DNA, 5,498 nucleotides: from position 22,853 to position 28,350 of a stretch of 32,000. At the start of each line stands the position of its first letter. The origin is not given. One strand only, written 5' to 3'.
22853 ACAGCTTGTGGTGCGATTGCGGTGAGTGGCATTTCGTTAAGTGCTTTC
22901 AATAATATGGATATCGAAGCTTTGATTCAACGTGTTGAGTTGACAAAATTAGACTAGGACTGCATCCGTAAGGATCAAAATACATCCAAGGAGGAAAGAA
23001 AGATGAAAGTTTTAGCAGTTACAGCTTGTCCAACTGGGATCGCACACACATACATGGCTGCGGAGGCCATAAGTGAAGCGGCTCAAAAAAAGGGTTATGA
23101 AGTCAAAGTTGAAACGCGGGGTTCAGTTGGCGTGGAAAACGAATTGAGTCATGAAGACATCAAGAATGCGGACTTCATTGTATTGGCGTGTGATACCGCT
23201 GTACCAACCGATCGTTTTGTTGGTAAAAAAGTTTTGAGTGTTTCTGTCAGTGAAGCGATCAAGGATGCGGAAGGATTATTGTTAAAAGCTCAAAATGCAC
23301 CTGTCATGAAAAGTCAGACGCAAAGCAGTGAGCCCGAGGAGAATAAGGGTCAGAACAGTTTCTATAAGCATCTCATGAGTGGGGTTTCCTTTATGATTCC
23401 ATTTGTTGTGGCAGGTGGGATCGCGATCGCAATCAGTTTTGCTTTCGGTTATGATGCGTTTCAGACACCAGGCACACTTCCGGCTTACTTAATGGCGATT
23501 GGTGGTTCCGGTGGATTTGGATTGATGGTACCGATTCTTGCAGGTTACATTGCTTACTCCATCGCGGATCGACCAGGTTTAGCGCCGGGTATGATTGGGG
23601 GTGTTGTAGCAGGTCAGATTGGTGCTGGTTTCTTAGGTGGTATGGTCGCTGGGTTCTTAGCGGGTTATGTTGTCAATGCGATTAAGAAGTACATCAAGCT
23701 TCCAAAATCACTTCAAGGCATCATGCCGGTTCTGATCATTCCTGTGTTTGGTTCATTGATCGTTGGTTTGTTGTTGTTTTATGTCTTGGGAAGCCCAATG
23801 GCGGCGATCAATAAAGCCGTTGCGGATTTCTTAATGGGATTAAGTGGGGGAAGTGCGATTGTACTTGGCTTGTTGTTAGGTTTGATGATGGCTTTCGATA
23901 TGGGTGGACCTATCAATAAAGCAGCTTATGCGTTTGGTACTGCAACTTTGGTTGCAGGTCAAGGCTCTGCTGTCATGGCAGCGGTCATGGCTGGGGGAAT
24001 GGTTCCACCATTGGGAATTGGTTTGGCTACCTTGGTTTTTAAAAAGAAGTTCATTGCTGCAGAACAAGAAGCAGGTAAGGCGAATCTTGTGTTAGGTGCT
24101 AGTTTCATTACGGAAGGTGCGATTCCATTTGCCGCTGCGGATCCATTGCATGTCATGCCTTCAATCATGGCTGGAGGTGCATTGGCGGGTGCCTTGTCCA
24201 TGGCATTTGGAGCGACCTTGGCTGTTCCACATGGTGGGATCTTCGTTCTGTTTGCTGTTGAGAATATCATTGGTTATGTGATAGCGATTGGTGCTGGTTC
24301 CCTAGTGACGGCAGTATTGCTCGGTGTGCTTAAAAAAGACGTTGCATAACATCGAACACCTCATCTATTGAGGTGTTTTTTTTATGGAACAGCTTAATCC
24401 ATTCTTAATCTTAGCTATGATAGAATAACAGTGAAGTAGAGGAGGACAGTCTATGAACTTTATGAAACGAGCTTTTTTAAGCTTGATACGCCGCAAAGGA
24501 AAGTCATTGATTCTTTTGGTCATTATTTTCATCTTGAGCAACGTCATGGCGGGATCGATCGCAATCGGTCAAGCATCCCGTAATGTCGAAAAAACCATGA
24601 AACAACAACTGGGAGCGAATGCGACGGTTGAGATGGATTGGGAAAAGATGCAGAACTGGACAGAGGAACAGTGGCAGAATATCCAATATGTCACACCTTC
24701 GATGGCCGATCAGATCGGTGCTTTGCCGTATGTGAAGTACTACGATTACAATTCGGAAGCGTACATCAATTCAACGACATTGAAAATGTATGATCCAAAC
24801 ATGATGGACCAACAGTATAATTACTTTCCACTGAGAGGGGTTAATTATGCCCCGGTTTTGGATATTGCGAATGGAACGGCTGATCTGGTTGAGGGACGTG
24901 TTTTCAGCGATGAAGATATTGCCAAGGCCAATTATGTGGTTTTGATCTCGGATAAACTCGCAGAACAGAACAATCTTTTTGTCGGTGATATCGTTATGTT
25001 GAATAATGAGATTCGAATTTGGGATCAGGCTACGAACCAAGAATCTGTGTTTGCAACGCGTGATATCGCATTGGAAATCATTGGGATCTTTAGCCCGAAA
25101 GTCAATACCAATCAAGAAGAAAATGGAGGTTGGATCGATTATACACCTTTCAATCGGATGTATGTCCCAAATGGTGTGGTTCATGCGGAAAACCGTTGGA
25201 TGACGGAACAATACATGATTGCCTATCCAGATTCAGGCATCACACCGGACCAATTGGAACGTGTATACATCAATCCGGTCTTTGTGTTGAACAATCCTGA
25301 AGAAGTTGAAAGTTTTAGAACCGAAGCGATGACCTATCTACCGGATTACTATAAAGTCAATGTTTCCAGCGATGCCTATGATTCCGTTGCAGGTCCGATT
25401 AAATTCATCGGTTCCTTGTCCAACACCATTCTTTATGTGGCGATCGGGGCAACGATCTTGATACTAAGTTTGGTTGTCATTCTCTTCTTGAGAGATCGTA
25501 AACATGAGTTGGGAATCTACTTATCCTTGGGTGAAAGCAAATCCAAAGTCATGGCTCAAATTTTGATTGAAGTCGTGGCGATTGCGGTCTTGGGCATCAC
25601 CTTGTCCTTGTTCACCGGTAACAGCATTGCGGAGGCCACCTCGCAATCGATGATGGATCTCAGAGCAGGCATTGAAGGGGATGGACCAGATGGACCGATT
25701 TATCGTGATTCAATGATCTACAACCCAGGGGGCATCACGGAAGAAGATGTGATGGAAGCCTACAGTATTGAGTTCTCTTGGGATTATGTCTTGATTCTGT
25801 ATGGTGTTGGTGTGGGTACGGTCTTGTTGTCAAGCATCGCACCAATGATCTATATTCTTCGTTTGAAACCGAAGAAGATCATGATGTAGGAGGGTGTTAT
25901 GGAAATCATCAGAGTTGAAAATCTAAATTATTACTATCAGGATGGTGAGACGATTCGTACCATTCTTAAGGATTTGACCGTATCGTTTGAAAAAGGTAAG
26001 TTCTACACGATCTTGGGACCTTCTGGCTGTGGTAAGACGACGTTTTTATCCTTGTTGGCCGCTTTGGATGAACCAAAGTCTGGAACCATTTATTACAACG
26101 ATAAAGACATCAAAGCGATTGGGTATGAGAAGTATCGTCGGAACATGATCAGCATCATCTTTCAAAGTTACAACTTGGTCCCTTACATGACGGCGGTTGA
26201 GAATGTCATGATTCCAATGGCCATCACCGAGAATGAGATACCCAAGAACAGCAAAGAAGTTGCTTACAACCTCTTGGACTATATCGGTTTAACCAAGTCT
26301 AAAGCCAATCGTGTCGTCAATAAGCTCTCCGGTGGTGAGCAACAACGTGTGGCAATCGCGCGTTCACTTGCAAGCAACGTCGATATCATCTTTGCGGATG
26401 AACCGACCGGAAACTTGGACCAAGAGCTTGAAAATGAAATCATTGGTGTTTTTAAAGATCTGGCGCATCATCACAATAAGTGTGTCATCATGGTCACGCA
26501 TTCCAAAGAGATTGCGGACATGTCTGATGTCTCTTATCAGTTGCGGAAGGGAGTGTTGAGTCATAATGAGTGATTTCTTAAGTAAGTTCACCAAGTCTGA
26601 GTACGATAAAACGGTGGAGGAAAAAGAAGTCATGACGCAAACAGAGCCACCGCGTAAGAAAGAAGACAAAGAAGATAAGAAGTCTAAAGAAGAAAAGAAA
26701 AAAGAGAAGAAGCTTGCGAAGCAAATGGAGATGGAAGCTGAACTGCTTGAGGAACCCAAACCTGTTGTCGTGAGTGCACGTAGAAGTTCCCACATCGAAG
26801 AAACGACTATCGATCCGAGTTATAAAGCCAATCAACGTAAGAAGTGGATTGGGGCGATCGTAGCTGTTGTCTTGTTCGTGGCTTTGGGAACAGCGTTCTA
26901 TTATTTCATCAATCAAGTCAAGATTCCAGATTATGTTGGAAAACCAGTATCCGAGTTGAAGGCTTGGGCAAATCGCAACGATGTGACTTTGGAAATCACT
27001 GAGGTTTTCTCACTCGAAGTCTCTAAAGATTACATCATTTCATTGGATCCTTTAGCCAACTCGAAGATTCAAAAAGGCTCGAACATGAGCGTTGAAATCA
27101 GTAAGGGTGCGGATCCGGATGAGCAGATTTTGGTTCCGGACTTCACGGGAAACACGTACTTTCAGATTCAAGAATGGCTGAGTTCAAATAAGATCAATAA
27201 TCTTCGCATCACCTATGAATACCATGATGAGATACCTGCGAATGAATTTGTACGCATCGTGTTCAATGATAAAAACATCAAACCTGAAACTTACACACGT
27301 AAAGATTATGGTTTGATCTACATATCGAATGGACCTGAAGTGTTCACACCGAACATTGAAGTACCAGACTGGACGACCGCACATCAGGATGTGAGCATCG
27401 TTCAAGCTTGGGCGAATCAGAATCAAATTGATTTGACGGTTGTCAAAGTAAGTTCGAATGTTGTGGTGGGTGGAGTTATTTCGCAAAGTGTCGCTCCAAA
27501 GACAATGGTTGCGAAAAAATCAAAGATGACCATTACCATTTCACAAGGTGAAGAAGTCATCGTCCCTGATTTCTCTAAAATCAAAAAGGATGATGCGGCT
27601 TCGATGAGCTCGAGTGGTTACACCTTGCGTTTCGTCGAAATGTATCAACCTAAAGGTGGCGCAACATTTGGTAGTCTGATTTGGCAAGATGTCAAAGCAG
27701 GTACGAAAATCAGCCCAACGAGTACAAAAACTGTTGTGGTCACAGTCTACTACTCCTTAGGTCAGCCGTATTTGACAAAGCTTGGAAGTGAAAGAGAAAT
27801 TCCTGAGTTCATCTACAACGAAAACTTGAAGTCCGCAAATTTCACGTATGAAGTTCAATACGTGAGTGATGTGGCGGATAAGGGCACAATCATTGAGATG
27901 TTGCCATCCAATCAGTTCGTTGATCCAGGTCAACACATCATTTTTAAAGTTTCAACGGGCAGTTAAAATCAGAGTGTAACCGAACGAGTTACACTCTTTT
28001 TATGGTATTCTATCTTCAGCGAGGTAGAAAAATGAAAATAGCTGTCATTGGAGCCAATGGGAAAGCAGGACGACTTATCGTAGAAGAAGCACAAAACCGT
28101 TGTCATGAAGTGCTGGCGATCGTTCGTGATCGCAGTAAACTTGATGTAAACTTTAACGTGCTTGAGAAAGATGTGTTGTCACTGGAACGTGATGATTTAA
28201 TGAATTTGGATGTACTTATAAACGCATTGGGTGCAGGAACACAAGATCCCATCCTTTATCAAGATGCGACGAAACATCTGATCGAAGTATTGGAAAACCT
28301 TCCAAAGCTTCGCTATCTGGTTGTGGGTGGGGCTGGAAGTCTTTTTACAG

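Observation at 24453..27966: MacB/FtsX-type ABC transporter translationally coupled to a kinase-less, PBP-less PASTA-repeat membrane protein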

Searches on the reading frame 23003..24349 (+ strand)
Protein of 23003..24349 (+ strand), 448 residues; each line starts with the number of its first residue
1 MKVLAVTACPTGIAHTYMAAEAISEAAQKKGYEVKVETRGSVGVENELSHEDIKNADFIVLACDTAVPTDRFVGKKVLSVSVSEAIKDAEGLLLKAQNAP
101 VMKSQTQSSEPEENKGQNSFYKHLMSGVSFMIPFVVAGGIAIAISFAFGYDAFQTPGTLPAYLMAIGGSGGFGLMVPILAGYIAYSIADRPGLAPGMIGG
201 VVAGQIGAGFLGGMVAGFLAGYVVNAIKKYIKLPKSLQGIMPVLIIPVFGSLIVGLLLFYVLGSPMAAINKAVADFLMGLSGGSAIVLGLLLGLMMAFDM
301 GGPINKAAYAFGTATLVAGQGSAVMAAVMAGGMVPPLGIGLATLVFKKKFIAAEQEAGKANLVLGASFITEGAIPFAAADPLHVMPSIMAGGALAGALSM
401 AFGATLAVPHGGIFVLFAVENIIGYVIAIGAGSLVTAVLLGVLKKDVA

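Call 70: search_protein_families(library=pfam, proteins=[window:23003-24349:+], max_evalue=0.00001)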
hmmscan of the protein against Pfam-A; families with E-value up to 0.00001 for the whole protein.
window:23003-24349:+ (448 aa): 3 families
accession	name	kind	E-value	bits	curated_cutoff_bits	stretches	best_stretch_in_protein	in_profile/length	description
PF02378.23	PTS_EIIC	-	2e-22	80.1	30.7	1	126-391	2-319/319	Phosphotransferase system, EIIC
PF02302.22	PTS_IIB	-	6e-21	75.3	23.6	1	5-93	2-88/90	PTS system, Lactose/Cellobiose specific IIB subunit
PF25554.1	PTS_EIIB_BC_N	-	1.6e-08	35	27.4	0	51-99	36-84/88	PTS system fructose specific EIIB'BC N-terminal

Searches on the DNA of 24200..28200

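Call 36: search_rna_families(source=window, start=24200, end=28200, threshold=evalue, max_evalue=1)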
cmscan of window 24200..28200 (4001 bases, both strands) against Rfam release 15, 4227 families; matches with E-value up to 1: 0.
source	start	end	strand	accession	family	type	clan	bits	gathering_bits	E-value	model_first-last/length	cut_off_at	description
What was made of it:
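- Tried and rejected: Known RNA leader or riboswitch: an Rfam scan of 24200-28200 at E up to 1 found nothing (call 36).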

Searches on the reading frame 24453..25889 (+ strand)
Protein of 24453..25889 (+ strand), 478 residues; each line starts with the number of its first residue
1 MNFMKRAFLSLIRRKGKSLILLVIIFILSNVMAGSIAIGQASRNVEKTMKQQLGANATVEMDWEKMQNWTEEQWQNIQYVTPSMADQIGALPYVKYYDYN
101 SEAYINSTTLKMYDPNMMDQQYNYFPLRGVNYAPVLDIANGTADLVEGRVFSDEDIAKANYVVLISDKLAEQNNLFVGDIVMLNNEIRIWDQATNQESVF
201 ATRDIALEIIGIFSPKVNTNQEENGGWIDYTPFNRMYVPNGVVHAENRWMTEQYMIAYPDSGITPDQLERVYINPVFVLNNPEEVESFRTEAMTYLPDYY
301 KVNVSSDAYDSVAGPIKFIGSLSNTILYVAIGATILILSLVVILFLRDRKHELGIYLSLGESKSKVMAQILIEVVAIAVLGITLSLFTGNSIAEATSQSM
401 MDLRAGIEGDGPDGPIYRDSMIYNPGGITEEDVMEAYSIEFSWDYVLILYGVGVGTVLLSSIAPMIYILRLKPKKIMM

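Call 3: search_protein_families(library=pfam, proteins=[window:24453-25889:+], max_evalue=1)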
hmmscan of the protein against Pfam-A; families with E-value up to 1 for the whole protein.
window:24453-25889:+ (478 aa): 3 families
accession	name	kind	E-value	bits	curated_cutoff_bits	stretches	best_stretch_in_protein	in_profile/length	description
PF12704.14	MacB_PCD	-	3e-10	41.2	27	1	35-269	15-201/207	MacB-like periplasmic core domain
PF02687.27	FtsX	-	4.7e-09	36.8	25.5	1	325-472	2-119/120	FtsX-like permease C-terminal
PF19016.5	DUF5745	-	0.16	12.2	27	1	369-403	18-52/59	Domain of unknown function (DUF5745)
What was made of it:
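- On Type VII ABC superfamily (MacB/FtsX fold): Pfam FtsX 36.8 bits (cut-off 25.5; call 3). MacB_PCD 41.2 bits (cut-off 27; call 3).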

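Call 4: search_protein_families(library=ncbifam, proteins=[window:24453-25889:+], max_evalue=1)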
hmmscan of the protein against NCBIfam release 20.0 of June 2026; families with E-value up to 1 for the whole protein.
window:24453-25889:+ (478 aa): 5 families
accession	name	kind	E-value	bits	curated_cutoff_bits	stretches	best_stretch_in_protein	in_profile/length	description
TIGR03434.1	ADOP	subfamily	2e-08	32.8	622.3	2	346-390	297-341/803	ADOP family duplicated permease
NF007826.0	PRK10535.1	equivalog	0.004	15.5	966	1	329-388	534-594/648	macrolide ABC transporter ATP-binding protein/permease MacB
TIGR04408.1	LptG_lptG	equivalog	0.066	11.8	240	0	327-406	59-133/351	LPS export ABC transporter permease LptG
NF041854.1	ABC_perm_YbbP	equivalog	0.11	10.3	999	0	326-381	691-746/806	putative ABC transporter permease subunit YbbP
NF008569.0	PRK11521.1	equivalog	0.14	12.3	159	1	13-76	3-70/135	DUF2509 family protein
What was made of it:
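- Checked: No Pkinase or transpeptidase hit (calls 3, 4).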

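Call 17: search_solved_structures(query=window:24453-25889:+, max_evalue=1)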
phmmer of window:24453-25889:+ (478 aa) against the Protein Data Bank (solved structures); distinct sequences matched with E-value up to 1: 5.
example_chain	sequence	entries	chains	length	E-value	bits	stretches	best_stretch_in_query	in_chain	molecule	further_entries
8idb_C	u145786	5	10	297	0.012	17.3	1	277-386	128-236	Cell division protein FtsX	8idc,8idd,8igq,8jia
5gko_A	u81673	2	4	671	0.017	16.8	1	330-390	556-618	Macrolide export ATP-binding/permease protein MacB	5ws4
5xu1_M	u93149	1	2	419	0.039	15.7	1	308-408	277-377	ABC transporter permeae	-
5lil_A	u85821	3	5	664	0.28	12.9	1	309-385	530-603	Macrolide export ATP-binding/permease protein MacB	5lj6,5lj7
5nik_J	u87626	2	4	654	0.67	11.6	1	335-387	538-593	Macrolide export ATP-binding/permease protein MacB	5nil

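Call 23: find_homologous_proteins(query=window:24453-25889:+, max_evalue=0.001)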
Query window:24453-25889:+ (478 aa): 587 proteins with E <= 0.001 among 8000 candidates; the best 120 are listed.
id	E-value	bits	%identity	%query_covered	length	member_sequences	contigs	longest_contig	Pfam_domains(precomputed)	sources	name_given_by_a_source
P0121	9.1e-293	989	93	100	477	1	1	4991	PF02687.28,PF12704.15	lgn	-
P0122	1.3e-290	982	92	100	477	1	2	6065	PF02687.28,PF12704.15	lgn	-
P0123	2.5e-290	981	92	100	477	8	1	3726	PF02687.28,PF12704.15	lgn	-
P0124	2.3e-289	977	92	100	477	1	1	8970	PF02687.28,PF12704.15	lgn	-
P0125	2.3e-287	971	92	100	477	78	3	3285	PF02687.28,PF12704.15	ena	-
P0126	1.2e-279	945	90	100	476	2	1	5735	PF02687.28,PF12704.15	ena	-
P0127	1.4e-270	915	92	94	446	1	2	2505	PF02687.28,PF12704.15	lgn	-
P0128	2.7e-236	802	92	83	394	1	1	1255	PF02687.28,PF12704.15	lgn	-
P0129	5.2e-231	785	76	100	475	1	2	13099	PF02687.28,PF12704.15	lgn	-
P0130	6.8e-231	785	75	100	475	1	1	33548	PF02687.28,PF12704.15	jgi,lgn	-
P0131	6.7e-230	781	76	100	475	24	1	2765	PF02687.28,PF12704.15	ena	-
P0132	1.0e-229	781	75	100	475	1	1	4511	PF02687.28,PF12704.15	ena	-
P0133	1.1e-229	781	75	100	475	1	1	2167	PF02687.28,PF12704.15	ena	-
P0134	1.5e-229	780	75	100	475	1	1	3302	PF02687.28,PF12704.15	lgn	-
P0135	1.5e-229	780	75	100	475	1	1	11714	PF02687.28,PF12704.15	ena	-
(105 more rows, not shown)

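Call 39: predict_structure(alignment_id=A3)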
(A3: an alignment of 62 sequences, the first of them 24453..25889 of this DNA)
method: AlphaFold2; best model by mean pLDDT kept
length: 478 residues; sequences in the alignment: 62
mean_pLDDT: 79.6   pTM: 0.60
mean pLDDT of the five models: 79.6, 77.3, 74.8, 74.5, 73.1
residues with pLDDT >= 90: 85; 70-90: 311; 50-70: 57; < 50: 25
segments of 3 or more residues with pLDDT < 50: 220-223, 407-426
pLDDT, mean of each block of 10 residues (from residue 1): 58 69 87 86 81 80 84 82 88 88 88 77 86 87 91 93 95 94 87 78 93 79 58 91 90 84 68 83 86 90 78 75 87 86 77 72 79 84 84 77 55 37 47 70 82 86 78 62
secondary structure, 60 per line:
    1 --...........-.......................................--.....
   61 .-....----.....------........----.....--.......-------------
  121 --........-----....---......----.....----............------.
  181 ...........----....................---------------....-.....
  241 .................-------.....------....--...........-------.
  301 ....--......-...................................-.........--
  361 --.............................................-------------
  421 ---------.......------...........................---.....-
elements in order: H3-13 H15-53 E56-61 H63-66 H71-75 H82-89 E94-98 E101-107 E123-130 H136-139 E143-148 H153-157 E162-166 H167-173 E180-191 E196-215 H231-234 E236-239 H240-257 H265-269 E276-279 H282-292 E300-304 H307-312 H314-348 H350-358 H363-407 H430-436 H443-469 H473-477
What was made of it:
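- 24453..25889 (+): Type VII ABC (MacB/FtsX-fold) permease of 478 aa. TM1 is residues 15-41. The ectodomain is residues 42-317 (nt 24576-25403). TM2 is 318-349, TM3 364-393, a variable outer loop 394-443 and TM4 444-470. AlphaFold model pLDDT 79.6 (call 39).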

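Call 42: fold_search(model_id=the predicted structure, library=pdb)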
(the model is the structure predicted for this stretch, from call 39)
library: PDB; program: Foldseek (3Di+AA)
matches with E <= 10: 200; with E <= 0.001: 51
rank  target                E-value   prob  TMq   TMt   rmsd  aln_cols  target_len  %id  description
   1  5lil_A                1.5e-12  1.00  0.42  0.35  10.5       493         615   14  Structure of Aggregatibacter actinomycetemcomitans MacB bound to ATPyS (P21) (released 2017-11-15)
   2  9rlc_E                1.8e-12  1.00  0.40  0.45  12.1       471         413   13  LolCDE complex with Lpp lipoprotein (released 2026-01-21)
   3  5gko_A                2.5e-12  1.00  0.32  0.25  12.9       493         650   12  Crystal structure of tripartite-type ABC transporter, MacB from Acinetobacter baumannii (released 2017-11-15)
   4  9rld_E                2.6e-12  1.00  0.40  0.45  11.6       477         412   14  LolCDE complex with Lpp lipoprotein (released 2026-01-21)
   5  5xu1_M                4.7e-12  1.00  0.34  0.40  13.9       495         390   16  Structure of a non-canonical ABC transporter from Streptococcus pneumoniae R6 (released 2018-01-24)
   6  5nik_J                4.1e-11  1.00  0.44  0.36   8.9       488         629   14  Structure of the MacAB-TolC ABC-type tripartite multidrug efflux pump (released 2017-05-24)
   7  5lil_B                4.1e-11  1.00  0.38  0.32  11.2       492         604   14  Structure of Aggregatibacter actinomycetemcomitans MacB bound to ATPyS (P21) (released 2017-11-15)
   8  5lj7_B                4.3e-11  1.00  0.37  0.31  11.2       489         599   14  Structure of Aggregatibacter actinomycetemcomitans MacB bound to ATP (P21) (released 2017-11-15)
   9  5lj6                  6.3e-11  1.00  0.39  0.33  11.1       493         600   14  Structure of Aggregatibacter actinomycetemcomitans MacB bound to ATPyS (P6522) (released 2017-11-15)
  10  9xro_E                2.8e-10  1.00  0.36  0.43  11.4       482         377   14  LolCDE in complex with SMT-738_3 (released 2026-03-18)
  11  7arh_E                3.1e-10  1.00  0.33  0.37  12.6       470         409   14  LolCDE in complex with lipoprotein (released 2021-04-07)
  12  5lj7_A                4.8e-10  1.00  0.38  0.32  11.1       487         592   13  Structure of Aggregatibacter actinomycetemcomitans MacB bound to ATP (P21) (released 2017-11-15)
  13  9rld_C                9.0e-10  1.00  0.35  0.40  12.1       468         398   14  LolCDE complex with Lpp lipoprotein (released 2026-01-21)
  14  5xu1_S                1.1e-09  1.00  0.30  0.35  14.4       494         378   15  Structure of a non-canonical ABC transporter from Streptococcus pneumoniae R6 (released 2018-01-24)
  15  9gvk_C                2.4e-09  1.00  0.37  0.44  11.8       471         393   13  Cryo-EM structure of endogenous ATP-bound LolCDE with LolD-E171Q mutations in nanodiscs (released 2025-01-08)
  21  9ge6_A                1.9e-08  1.00  0.33  0.22  13.8       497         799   15  Structure of E. coli YbbAP (released 2025-05-28)
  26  9o9x_C                2.2e-07  1.00  0.47  0.50  10.2       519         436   13  ytrEF nucleotide-free conformation (released 2025-10-15)
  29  3ftj                  4.3e-07  1.00  0.30  0.62   6.5       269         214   13  Crystal structure of the periplasmic region of MacB from Actinobacillus actinomycetemcomitans (released 2009-05-26)
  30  5f9q                  4.6e-07  1.00  0.30  0.69   6.0       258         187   13  Crystal structure of the extracellular domain of noncanonic ABC-type transporter YknZ from Gram-positive bacteria (released 2016-02-03)
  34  8s5g_A                3.8e-06  1.00  0.30  0.24  15.8       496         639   12  BceABS nucleotide-free state (released 2025-09-03)
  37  7tcg_A                5.6e-06  1.00  0.25  0.20  15.4       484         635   12  BceAB nucleotide-free conformation (released 2022-04-06)
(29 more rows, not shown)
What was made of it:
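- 24453..25889 (+): Foldseek full-length matches to MacB 5lil (1.5e-12), LolCDE, Spr0694/5 5xu1, YbbAP, HrtBA, YtrEF 9o9x and BceAB (call 42).
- On Type VII ABC superfamily (MacB/FtsX fold): Full-length Foldseek matches to MacB, LolC/E, HrtB and YtrF (call 42). The model matches the MacB periplasmic domain 3ftj (TMt 0.62) and the YknZ ectodomain 5f9q (TMt 0.69) (call 42).
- Closest known: BceAB-BceRS-type antimicrobial peptide resistance modules. Same: FtsX-fold permease with a large ectodomain (Foldseek 7tcg and 8s5g, call 42).
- Closest known: YbbAP-TesA. Same: The permease fold matches 9ge6 (call 42).
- Calls 39 and 42 give the permease model, which matches MacB, LolCDE, Spr0694/5, YbbAP, HrtBA, YtrEF and BceAB over its full length. 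The permease ectodomain matches the MacB and YknZ ectodomains (call 42). The machine has the Type VII ABC fold (call 42). The ectodomain is MacB-like and about 276 aa long, unlike the small FtsX ectodomain (calls 3, 42).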

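Call 52: search_protein_families(library=padloc, proteins=[window:24453-25889:+], max_evalue=0.01)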
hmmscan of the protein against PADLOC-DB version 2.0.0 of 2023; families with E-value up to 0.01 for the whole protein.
window:24453-25889:+ (478 aa): 0 families
